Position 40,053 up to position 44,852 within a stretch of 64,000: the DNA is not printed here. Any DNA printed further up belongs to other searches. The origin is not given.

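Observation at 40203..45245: Avs4-like Mrr-nuclease/STAND defence gene translationally coupled to an hsdS remnant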

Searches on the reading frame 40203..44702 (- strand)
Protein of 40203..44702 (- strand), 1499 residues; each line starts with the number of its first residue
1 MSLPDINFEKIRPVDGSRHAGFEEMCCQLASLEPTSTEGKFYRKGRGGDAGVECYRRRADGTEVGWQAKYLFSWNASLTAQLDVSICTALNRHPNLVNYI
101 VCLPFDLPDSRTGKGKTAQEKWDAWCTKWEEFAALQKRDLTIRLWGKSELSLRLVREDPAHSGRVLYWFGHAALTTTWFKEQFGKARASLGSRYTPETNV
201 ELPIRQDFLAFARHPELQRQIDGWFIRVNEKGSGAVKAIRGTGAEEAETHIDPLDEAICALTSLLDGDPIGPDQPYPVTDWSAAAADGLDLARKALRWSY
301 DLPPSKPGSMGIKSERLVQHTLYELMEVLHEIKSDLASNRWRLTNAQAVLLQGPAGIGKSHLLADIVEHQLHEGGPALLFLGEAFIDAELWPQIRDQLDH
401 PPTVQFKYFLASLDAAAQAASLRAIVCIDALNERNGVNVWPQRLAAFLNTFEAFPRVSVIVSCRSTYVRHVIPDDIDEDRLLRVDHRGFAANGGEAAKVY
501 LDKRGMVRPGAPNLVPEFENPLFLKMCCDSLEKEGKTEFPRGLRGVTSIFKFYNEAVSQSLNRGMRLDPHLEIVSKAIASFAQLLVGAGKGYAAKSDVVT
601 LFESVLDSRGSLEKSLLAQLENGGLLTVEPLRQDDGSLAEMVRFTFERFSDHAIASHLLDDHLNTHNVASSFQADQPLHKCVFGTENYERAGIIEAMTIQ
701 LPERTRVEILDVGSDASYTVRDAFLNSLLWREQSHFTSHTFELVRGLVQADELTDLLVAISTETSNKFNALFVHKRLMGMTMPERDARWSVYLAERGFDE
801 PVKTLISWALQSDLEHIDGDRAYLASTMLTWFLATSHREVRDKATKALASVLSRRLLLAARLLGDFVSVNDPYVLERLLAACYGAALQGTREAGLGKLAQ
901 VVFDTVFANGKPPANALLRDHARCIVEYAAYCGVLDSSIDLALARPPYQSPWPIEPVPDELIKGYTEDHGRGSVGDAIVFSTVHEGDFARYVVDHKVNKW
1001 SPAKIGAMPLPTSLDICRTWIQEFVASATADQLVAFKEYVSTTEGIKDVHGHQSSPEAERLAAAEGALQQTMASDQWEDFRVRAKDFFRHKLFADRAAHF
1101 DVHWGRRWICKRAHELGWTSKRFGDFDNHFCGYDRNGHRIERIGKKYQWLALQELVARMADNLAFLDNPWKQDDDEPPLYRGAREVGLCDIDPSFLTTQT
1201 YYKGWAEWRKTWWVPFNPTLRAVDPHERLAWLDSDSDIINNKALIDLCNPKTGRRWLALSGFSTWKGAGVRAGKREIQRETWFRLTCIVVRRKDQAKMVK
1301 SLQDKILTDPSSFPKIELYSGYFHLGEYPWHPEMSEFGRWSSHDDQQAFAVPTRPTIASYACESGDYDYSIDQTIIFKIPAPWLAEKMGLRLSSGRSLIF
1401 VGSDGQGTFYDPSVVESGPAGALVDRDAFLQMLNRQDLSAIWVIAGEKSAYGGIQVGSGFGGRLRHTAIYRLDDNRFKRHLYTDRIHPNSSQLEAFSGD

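Call 6: search_protein_families(library=pfam, proteins=[window:40203-44702:-], max_evalue=1)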
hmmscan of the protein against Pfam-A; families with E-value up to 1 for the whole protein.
window:40203-44702:- (1499 aa): 4 families
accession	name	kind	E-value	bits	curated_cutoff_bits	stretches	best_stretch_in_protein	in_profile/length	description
PF13191.12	AAA_16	-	0.00054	20.9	32.6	1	346-427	24-104/167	AAA ATPase domain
PF05729.18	NACHT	-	0.00067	20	26.7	1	348-479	2-143/167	NACHT domain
PF24883.2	NPHP3_N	-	0.0067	17.1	24.8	1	339-375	13-51/164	Nephrocystin 3, N-terminal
PF01695.23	IstB_IS21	-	0.2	11.6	24.1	1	334-366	81-112/238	IstB-like ATP binding protein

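Call 7: search_protein_families(library=padloc, proteins=[window:40203-44702:-], max_evalue=1)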
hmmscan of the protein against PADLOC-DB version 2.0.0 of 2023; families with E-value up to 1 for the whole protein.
window:40203-44702:- (1499 aa): 6 families
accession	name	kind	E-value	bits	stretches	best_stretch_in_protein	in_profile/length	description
PDLC02164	Avs2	-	0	1705.5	1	4-1491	2-1502/1504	-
PDLC02166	Avs2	-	0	1116.1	1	6-1496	5-1493/1498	-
PDLC02161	Avs2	-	3.3e-265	881.4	1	6-1452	1-1454/1499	-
PDLC02162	Avs2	-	1.4e-231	770.2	2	5-1004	2-996/1379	-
PDLC02165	Avs2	-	3.2e-201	669.3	1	165-1479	29-1367/1375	-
PDLC02163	Avs2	-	6.2e-196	651.8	1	167-1478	228-1567/1576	-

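Call 8: search_protein_families(library=ncbifam, proteins=[window:40203-44702:-], max_evalue=1)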
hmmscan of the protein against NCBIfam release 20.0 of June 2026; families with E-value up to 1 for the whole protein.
window:40203-44702:- (1499 aa): 7 families
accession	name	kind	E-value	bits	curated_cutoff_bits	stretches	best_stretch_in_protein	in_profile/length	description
NF041813.1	Avs2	equivalog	1.8e-282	940.6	1000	1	189-1477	3-1315/1317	AVAST type 2 anti-phage system protein Avs2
TIGR03420.1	DnaA_homol_Hda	equivalog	0.001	18.7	194.8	1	343-376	35-68/226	DnaA regulatory inactivator Hda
NF038214.1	IS21_help_AAA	equivalog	0.0024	17.6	200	1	334-374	79-118/232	IS21-like element helper ATPase IstB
NF041815.1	Avs4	equivalog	0.041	11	1500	1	18-123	13-115/1579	AVAST type 4 anti-phage nuclease Avs4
NF053861.1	DS8_antiphage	equivalog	0.095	10.4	790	1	343-472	367-490/994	anti-phage protein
NF058514.1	Rod_Core_CpcG3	exception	0.16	11.6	425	1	742-807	83-147/242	phycobilisome rod-core linker protein CpcG3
NF000355.4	ribo_prot_ABC_F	equivalog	0.24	10.2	380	1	319-371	310-364/499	ribosomal protection-like ABC-F family protein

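Call 9: search_solved_structures(query=window:40203-44702:-, max_evalue=1, show_alignments=2)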
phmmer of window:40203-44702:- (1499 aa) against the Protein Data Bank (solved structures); distinct sequences matched with E-value up to 1: 1.
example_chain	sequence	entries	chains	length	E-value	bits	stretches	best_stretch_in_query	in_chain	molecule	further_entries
9o4e_A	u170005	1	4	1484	1.6e-151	509.5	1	174-1476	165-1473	AVAST type 2 anti-phage system protein Avs2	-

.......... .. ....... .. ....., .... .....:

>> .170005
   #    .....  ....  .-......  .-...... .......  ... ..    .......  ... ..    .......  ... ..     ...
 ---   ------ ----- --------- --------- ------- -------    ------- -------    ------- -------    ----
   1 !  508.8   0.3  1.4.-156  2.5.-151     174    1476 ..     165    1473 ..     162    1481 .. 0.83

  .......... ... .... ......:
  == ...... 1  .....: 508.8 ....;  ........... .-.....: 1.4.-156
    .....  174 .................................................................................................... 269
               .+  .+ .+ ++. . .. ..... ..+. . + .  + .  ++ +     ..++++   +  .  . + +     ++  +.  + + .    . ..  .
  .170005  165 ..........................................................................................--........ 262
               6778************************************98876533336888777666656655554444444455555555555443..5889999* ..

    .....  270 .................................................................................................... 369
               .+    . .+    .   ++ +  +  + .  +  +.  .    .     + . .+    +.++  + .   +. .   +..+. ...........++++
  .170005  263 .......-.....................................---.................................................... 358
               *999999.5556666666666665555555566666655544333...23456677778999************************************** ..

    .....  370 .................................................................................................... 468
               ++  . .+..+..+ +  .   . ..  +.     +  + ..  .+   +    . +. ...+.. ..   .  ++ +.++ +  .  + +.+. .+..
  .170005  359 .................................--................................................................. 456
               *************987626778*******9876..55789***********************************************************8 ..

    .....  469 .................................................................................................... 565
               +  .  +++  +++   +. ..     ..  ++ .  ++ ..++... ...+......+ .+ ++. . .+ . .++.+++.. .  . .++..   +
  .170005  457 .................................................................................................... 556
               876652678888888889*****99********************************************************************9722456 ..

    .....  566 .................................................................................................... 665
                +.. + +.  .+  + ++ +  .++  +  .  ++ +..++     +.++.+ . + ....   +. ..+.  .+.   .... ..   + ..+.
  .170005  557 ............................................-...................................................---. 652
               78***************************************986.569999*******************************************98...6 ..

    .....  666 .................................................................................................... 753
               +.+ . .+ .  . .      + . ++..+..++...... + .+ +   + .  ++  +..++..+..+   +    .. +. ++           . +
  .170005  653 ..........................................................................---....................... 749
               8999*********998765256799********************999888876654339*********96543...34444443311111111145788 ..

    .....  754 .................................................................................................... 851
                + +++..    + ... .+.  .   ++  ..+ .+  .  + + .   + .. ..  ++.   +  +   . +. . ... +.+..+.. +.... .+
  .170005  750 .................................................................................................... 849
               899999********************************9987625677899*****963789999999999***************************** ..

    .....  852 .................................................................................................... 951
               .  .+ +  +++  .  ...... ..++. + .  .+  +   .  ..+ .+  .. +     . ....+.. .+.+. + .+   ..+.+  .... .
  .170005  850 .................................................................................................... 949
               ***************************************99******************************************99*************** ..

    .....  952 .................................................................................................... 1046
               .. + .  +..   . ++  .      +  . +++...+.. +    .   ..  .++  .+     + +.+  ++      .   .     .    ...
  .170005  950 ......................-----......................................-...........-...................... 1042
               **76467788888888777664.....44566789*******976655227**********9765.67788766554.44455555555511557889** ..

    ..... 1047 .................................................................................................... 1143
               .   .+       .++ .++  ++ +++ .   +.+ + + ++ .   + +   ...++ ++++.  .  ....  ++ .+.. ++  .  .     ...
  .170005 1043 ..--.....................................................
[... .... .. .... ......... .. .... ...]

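Call 17: find_encoding_contigs(protein=window:40203-44702:-, flank=10000, max_places=6)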
Protein window:40203-44702:- (1499 aa): no gene with exactly this product is on record in the collection.

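Call 18: find_homologous_proteins(query=window:40203-44702:-, max_evalue=1e-10)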
Query window:40203-44702:- (1499 aa): 796 proteins with E <= 1e-10 among 8000 candidates; the best 120 are listed.
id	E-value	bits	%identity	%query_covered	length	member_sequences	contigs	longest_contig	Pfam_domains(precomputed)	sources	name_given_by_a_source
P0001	0.0e+0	3521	100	100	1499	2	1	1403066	-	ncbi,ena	-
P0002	0.0e+0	2793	80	100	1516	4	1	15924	-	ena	-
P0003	0.0e+0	2779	80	100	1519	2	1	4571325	-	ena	-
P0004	0.0e+0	2752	79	100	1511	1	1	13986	-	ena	-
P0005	0.0e+0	2721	78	100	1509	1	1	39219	-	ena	-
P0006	0.0e+0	2717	78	100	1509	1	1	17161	-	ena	-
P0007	0.0e+0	2716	78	100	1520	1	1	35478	-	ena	-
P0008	0.0e+0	2704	77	100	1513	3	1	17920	-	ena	-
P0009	0.0e+0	2691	77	100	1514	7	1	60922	-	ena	-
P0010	0.0e+0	2687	77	100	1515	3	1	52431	-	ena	-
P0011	0.0e+0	2671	77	100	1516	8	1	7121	-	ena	-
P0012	0.0e+0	2669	77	100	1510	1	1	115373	-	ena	-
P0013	0.0e+0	2666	76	100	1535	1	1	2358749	-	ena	-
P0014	0.0e+0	2663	77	100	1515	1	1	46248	-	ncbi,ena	-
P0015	0.0e+0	2660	76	100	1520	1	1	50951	-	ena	-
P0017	0.0e+0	2637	76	100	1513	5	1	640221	-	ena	-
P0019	0.0e+0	2608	74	100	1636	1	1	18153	-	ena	-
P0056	0.0e+0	2078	61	100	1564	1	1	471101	-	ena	-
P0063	0.0e+0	2010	61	99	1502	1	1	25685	-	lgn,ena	-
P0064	0.0e+0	2009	59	100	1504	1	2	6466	-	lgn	-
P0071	0.0e+0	1943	56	100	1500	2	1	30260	-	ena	-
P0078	0.0e+0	1916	56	100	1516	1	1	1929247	-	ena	-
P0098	0.0e+0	1802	53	100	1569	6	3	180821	-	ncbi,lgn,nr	ncbi:hypothetical protein MJC1_02028 [Methylocystis sp. MJC1]|nr:hypothetical protein MJC1_02028 [Me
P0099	0.0e+0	1798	53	100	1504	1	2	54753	-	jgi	-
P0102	0.0e+0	1789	52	100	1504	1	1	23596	-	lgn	-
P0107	0.0e+0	1781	52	100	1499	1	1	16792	-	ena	-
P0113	0.0e+0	1758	52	100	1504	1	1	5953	-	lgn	-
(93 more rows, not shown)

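Call 19: list_cluster_members(proteins=[P0001, P0003, P0013])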
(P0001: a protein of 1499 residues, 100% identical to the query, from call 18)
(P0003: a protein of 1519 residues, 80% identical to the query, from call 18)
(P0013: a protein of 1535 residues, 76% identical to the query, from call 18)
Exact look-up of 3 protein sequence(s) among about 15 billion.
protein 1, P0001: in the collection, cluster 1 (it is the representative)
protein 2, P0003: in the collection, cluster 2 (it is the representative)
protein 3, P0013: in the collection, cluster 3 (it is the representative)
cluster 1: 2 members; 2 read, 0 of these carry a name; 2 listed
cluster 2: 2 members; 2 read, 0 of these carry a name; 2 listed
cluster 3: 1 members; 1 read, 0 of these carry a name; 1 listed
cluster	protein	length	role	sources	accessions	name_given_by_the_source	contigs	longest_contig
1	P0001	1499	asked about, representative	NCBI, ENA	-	-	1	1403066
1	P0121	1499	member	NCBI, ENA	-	-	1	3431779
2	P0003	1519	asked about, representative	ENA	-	-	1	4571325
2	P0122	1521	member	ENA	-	-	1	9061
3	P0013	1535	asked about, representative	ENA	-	-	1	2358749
